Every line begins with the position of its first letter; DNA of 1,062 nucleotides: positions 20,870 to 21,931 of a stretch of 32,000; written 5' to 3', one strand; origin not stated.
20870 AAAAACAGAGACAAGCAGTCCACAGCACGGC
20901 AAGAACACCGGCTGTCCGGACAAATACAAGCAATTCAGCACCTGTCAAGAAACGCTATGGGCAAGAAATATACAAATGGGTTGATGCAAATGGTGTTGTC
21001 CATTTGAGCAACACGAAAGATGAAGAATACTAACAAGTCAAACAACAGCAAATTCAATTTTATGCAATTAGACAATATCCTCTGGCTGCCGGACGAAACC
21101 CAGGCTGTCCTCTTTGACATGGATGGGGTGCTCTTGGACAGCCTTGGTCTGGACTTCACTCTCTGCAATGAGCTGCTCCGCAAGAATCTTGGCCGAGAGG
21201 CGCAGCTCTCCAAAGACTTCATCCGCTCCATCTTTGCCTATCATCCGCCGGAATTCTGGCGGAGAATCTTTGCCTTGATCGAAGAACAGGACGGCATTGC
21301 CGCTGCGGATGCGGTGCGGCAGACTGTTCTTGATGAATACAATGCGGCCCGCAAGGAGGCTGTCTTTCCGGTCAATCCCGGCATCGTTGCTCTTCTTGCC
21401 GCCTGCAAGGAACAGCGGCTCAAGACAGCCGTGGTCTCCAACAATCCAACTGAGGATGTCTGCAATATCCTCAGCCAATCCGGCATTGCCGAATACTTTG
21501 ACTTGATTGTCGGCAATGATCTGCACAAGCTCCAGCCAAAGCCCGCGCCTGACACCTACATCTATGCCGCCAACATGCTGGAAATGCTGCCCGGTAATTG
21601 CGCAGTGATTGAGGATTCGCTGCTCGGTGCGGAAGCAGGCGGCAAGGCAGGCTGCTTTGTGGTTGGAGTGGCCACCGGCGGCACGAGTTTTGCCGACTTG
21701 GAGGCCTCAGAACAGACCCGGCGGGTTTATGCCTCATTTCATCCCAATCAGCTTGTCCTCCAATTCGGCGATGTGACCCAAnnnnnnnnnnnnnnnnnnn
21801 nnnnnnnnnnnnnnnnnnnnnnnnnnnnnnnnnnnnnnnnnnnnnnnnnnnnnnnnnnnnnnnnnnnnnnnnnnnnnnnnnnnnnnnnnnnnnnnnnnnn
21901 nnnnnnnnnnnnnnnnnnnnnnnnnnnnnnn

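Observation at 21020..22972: HAD phosphatase fused to two tandem IGP-dehydratase-like domains with complementary loss of metal ligands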

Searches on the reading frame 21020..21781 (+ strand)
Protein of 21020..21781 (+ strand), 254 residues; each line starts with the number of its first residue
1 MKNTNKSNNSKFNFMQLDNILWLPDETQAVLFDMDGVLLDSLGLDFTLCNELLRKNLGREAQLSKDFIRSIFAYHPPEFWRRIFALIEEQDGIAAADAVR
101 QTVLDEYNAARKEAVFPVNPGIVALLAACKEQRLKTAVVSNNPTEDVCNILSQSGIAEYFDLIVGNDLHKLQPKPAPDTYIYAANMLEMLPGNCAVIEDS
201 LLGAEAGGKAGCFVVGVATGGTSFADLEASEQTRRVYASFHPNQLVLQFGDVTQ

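Call 3: search_protein_families(library=pfam, proteins=[window:21020-21781:+], max_evalue=1)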
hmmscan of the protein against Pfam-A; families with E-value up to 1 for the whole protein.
window:21020-21781:+ (254 aa): 5 families
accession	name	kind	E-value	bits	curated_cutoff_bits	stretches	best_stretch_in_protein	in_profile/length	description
PF13419.12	HAD_2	-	2.7e-25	90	23.8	1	30-217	1-178/178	Haloacid dehalogenase-like hydrolase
PF00702.32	Hydrolase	-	3.3e-22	80.3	26.4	1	28-211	2-191/191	haloacid dehalogenase-like hydrolase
PF12710.13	HAD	-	8.8e-08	33.2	27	1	30-167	1-131/189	haloacid dehalogenase-like hydrolase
PF13242.12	Hydrolase_like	-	1.3e-05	25.5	22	1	174-237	4-69/75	HAD-hyrolase-like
PF13344.12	Hydrolase_6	-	0.019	15.4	27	0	120-156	17-56/101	Haloacid dehalogenase-like hydrolase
